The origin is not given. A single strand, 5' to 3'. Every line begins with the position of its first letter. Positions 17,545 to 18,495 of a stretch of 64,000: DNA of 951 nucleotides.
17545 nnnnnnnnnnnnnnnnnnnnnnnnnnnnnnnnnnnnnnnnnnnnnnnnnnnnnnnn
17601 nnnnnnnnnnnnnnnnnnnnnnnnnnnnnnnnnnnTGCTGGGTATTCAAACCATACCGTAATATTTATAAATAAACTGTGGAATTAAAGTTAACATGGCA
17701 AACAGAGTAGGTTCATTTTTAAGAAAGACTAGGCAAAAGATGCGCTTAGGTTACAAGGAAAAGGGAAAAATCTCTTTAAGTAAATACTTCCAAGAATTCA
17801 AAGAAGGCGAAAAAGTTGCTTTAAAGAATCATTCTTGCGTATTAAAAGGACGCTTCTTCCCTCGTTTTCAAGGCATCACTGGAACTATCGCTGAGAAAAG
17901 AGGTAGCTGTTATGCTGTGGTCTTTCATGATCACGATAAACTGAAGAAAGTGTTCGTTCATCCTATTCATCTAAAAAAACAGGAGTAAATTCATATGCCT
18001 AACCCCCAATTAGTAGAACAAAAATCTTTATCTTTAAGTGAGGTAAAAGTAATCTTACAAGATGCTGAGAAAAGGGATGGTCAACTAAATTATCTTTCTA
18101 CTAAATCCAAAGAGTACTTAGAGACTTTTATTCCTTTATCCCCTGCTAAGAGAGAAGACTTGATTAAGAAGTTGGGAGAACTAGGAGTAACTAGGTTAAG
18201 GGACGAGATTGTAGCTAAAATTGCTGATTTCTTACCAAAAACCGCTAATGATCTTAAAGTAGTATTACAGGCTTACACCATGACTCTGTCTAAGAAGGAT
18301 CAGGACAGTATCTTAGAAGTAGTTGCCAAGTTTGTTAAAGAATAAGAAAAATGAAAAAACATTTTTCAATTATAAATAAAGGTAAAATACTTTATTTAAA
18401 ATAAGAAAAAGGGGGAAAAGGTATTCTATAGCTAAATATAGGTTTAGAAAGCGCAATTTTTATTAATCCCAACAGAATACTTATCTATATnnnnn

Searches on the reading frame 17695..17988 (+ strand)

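Call 42: search_protein_families(library=pfam, proteins=[window:17695-17988:+], max_evalue=0.0001)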
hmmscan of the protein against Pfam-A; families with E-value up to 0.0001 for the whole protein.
window:17695-17988:+ (97 aa): 1 family
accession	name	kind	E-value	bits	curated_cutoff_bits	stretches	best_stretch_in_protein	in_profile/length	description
PF01157.24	Ribosomal_L21e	-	2.4e-21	75.9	27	1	8-97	7-100/101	Ribosomal protein L21e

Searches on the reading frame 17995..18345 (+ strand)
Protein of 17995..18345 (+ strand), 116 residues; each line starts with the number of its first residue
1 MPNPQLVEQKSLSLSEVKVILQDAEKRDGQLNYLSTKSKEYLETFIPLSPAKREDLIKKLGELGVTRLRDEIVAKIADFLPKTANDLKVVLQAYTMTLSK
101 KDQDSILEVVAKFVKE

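Call 42: search_protein_families(library=pfam, proteins=[window:17995-18345:+], max_evalue=0.0001)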
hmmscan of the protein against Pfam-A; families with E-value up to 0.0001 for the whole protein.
window:17995-18345:+ (116 aa): 1 family
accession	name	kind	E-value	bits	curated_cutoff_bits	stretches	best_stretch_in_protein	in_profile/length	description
PF03874.21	RNA_pol_Rpb4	-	2e-09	38.2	25.6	1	12-113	2-115/116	RNA polymerase Rpb4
